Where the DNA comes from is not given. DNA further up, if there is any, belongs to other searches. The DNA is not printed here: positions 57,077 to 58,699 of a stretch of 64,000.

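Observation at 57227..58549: Divergent IspH paralogue with substituted catalytic and substrate-contact residues, inside a prenylation gene cluster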

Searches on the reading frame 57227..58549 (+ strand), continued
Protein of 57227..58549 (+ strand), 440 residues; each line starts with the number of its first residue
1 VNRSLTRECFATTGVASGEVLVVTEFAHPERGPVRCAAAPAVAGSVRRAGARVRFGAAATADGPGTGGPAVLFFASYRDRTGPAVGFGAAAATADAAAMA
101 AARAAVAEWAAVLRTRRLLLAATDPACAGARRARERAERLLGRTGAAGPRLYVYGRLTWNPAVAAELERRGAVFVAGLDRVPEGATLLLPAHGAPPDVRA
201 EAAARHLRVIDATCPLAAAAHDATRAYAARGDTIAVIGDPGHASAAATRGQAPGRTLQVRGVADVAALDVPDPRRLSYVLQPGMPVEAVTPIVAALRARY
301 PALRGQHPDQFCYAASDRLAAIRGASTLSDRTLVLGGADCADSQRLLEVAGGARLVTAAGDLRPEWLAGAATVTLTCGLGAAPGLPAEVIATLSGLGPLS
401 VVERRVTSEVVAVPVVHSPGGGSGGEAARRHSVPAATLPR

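Call 74: list_cluster_members(proteins=[P0123, P0126, P0128, P0159, P0163, P0165, P0169, P0179, P0215, P0225])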
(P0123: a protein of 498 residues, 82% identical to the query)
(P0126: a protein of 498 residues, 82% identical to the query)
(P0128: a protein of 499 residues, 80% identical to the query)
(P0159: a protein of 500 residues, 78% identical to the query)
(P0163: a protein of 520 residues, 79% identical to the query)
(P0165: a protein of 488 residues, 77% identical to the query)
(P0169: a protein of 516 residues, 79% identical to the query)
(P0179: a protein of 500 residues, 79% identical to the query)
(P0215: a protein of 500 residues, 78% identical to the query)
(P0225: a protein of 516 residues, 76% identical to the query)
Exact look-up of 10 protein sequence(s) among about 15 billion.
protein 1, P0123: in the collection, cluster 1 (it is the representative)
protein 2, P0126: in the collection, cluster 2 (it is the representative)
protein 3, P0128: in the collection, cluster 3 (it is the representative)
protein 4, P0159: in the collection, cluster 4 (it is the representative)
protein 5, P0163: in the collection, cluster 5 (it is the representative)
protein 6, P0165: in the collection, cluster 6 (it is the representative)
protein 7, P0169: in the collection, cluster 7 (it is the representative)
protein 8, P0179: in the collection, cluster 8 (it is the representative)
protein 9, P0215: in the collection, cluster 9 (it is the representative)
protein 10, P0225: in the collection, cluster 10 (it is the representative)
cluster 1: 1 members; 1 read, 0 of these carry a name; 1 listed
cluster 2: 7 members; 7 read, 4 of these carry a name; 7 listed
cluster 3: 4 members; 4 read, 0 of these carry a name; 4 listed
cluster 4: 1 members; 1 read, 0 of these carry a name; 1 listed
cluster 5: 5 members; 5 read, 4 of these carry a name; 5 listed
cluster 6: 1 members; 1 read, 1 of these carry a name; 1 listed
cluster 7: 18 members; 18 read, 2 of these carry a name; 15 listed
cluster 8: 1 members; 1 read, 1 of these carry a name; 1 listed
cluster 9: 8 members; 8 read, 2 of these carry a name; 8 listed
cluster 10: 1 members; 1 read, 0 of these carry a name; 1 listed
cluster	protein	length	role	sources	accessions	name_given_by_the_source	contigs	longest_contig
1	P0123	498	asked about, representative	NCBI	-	-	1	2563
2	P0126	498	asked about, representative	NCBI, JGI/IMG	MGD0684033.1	MAG: 4-hydroxy-3-methylbut-2-enyl diphosphate reductase [Streptosporangiaceae bacterium] | 4-hydroxy-3-methylbut-2-enyl diphosphate reductase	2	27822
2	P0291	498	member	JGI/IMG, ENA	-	4-hydroxy-3-methylbut-2-enyl diphosphate reductase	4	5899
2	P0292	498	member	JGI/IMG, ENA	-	4-hydroxy-3-methylbut-2-en-1-yl diphosphate reductase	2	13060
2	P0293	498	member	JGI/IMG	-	4-hydroxy-3-methylbut-2-enyl diphosphate reductase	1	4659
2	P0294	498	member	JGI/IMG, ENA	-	-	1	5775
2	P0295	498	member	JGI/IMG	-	-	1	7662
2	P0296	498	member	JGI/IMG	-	-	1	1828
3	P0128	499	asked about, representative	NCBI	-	-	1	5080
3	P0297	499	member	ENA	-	-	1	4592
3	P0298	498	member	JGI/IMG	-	-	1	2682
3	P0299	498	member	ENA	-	-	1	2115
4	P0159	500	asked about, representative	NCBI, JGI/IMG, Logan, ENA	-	-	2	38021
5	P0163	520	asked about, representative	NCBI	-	-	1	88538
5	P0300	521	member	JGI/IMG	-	4-hydroxy-3-methylbut-2-enyl diphosphate reductase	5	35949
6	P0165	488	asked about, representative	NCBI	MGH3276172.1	MAG: 4-hydroxy-3-methylbut-2-enyl diphosphate reductase, partial [Streptosporangiaceae ...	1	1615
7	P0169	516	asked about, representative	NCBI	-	-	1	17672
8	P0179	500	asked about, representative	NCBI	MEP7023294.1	MAG: 4-hydroxy-3-methylbut-2-enyl diphosphate reductase [Actinomycetota bacterium]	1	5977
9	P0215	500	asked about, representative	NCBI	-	-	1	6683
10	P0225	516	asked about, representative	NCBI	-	-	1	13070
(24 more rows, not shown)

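Call 82: search_protein_families(library=pfam, proteins=[L012:8248-9240:+, L012:9262-9789:-, L012:11340-12392:+, L012:7334-8197:+, L012:5434-7302:+, L004:12461-12904:+], max_evalue=0.001)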
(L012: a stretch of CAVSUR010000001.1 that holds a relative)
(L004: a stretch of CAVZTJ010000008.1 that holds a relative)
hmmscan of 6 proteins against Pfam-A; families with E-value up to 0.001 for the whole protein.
L012:8248-9240:+ (330 aa): 1 family
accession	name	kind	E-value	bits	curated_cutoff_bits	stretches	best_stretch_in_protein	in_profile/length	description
PF09754.15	PAC2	-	1.9e-60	204.8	25.8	1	49-266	2-215/215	PAC2 family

L012:9262-9789:- (175 aa): 1 family
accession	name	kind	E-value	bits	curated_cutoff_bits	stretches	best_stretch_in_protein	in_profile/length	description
PF00484.24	Pro_CA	-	4.1e-12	47.1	25.7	1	44-112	2-73/156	Carbonic anhydrase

L012:11340-12392:+ (350 aa): 2 families
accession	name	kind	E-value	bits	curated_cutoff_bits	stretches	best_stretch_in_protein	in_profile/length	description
PF01717.24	Meth_synt_2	-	1.2e-31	110.7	21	1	3-333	1-323/324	Cobalamin-independent synthase, Catalytic domain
PF01208.23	URO-D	-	3.1e-06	26.9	23.9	1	164-314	183-328/346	Uroporphyrinogen decarboxylase (URO-D)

L012:7334-8197:+ (287 aa): 2 families
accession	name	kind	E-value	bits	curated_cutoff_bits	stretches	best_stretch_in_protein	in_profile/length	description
PF20143.4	NAD_kinase_C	-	1.7e-21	76.7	23.7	1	140-264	3-125/126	ATP-NAD kinase C-terminal domain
PF01513.26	NAD_kinase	-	5.7e-17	62.7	25.5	1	21-115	36-127/130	ATP-NAD kinase N-terminal domain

L012:5434-7302:+ (622 aa): 3 families
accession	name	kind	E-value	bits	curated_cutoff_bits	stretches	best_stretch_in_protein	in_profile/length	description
PF06965.17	Na_H_antiport_1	-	2.7e-118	395.5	23.5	1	18-420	2-373/374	Na+/H+ antiporter 1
PF13462.12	Thioredoxin_4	-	6.1e-23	82.3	23.2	1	454-611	4-163/165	Thioredoxin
PF01323.26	DSBA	-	5.4e-21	75.7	25.6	1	466-611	1-190/191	DSBA-like thioredoxin domain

L004:12461-12904:+ (147 aa): 1 family
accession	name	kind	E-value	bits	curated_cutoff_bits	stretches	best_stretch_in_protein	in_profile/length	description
PF01243.27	PNPOx_N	-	0.00018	22.3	28.1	1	12-95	9-81/120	Pyridoxamine 5'-phosphate oxidase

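Call 83: search_protein_representatives(alignment_id=A2)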
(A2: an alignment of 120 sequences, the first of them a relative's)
Query: 120 sequences, 420 profile positions. Proteins with E-value up to 0.001 (for the whole library): 12890; up to 1e-10: 8487; up to 1e-30: 2448. The best 150 are listed.
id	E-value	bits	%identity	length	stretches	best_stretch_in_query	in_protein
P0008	8.0e-168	574.9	-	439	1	1-418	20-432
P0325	1.0e-167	574.5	-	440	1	1-416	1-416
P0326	1.8e-134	465.0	-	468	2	56-414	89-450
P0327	2.4e-133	461.3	-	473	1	1-335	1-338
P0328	3.6e-130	450.8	-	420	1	1-412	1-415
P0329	3.2e-126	437.8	-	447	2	117-326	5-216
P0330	5.3e-126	437.1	-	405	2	170-417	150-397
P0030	1.7e-125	435.4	-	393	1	1-415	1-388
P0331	1.0e-122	426.2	-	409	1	1-415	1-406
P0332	6.0e-119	413.9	-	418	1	1-412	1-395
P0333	2.1e-116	405.5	-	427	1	5-411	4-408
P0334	9.2e-116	403.4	-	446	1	1-415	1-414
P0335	1.9e-114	399.0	-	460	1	1-414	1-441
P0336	3.2e-114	398.3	-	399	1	1-414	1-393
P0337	5.2e-114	397.6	-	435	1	7-406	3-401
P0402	1.6e-82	293.8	-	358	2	211-416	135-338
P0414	5.2e-80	285.6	-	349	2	211-414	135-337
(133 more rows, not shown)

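Call 86: find_encoding_contigs(protein=P0402, flank=5000, max_places=3)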
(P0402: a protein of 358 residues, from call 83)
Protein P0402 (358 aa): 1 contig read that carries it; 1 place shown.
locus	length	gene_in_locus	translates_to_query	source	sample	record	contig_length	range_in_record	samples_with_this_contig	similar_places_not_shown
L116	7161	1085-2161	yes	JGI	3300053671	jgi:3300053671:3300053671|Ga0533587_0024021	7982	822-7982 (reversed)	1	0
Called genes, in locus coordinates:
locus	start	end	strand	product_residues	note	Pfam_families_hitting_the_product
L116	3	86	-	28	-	?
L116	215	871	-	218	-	-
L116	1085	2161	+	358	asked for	PF02401:LYTB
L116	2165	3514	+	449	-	PF27520:SP15_N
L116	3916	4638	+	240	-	PF27188:SfmD_perox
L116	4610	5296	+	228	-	PF01596:Methyltransf_3, PF13578:Methyltransf_24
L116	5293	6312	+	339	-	PF08100:Dimerisation, PF00891:Methyltransf_2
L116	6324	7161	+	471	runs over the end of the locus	PF01212:Beta_elim_lyase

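Call 87: find_encoding_contigs(protein=P0326, flank=5000, max_places=3)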
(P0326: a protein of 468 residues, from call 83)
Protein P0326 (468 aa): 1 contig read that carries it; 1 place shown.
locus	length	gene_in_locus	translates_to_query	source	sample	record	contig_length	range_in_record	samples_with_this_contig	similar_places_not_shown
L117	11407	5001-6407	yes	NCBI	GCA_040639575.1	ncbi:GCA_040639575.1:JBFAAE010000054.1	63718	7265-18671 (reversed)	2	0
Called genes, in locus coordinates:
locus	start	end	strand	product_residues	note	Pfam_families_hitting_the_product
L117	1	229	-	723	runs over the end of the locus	PF13292:DXP_synthase_N, PF00456:Transketolase_N (faint), PF02779:Transket_pyr, PF02780:Transketolase_C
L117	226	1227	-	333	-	PF02401:LYTB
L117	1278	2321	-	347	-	PF00348:polyprenyl_synt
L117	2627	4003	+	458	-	PF27520:SP15_N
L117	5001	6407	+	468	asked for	PF02401:LYTB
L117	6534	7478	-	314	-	PF02423:OCD_Mu_crystall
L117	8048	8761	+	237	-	PF00196:GerE, PF08281:Sigma70_r4_2 (weak), PF13384:HTH_23 (faint)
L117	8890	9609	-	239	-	PF00106:adh_short, PF01370:Epimerase (faint), PF23441:SDR, PF13561:adh_short_C2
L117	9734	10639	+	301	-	PF00126:HTH_1, PF03466:LysR_substrate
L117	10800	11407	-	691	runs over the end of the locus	PF00117:GATase, PF07722:Peptidase_C26 (faint), PF04715:, PF00425:Chorismate_bind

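Call 89: find_encoding_contigs(protein=P0334, flank=5000, max_places=2)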
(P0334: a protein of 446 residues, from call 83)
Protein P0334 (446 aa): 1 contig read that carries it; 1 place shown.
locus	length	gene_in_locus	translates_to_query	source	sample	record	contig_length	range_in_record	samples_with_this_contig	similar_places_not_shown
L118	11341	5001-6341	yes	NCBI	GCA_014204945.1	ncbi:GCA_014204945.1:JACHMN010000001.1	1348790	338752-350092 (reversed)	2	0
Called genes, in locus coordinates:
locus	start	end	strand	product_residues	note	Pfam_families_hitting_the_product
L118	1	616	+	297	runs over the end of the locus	PF00126:HTH_1, PF03466:LysR_substrate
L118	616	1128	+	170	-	PF00190:Cupin_1 (weak), PF07883:Cupin_2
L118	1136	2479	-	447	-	PF02985:HEAT (faint), PF00514:Arm (faint), PF13646:HEAT_2 (weak), PF13513:HEAT_EZ (weak)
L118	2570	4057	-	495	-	PF00083:Sugar_tr (weak), PF07690:MFS_1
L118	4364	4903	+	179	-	-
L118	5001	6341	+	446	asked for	PF02401:LYTB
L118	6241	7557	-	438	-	PF27520:SP15_N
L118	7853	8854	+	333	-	PF00698:Acyl_transf_1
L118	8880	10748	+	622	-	PF22924:ACOX_C_alpha1, PF01756:ACOX (weak)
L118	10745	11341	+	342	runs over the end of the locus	PF08545:ACP_syn_III, PF08541:ACP_syn_III_C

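Call 90: find_encoding_contigs(protein=P0414, flank=5000, max_places=2)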
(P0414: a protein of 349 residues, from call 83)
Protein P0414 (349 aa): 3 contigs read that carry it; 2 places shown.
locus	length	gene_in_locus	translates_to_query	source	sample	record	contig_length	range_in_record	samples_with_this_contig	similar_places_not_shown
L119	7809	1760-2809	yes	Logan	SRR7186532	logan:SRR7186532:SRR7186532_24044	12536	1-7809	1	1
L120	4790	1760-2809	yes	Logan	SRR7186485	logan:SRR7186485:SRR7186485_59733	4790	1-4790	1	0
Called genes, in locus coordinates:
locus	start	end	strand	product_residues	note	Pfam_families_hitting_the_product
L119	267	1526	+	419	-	PF27520:SP15_N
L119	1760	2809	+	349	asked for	PF02401:LYTB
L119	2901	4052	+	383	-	PF02771:Acyl-CoA_dh_N, PF02770:Acyl-CoA_dh_M, PF00441:Acyl-CoA_dh_1, PF08028:Acyl-CoA_dh_2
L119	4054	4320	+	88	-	PF02597:ThiS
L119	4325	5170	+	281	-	PF13279:4HBT_2 (faint)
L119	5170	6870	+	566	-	PF00501:AMP-binding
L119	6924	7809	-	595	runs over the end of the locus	PF22924:ACOX_C_alpha1, PF01756:ACOX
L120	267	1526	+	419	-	PF27520:SP15_N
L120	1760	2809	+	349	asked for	PF02401:LYTB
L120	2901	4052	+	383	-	PF02771:Acyl-CoA_dh_N, PF02770:Acyl-CoA_dh_M, PF00441:Acyl-CoA_dh_1, PF08028:Acyl-CoA_dh_2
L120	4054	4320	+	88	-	PF02597:ThiS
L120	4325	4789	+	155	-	?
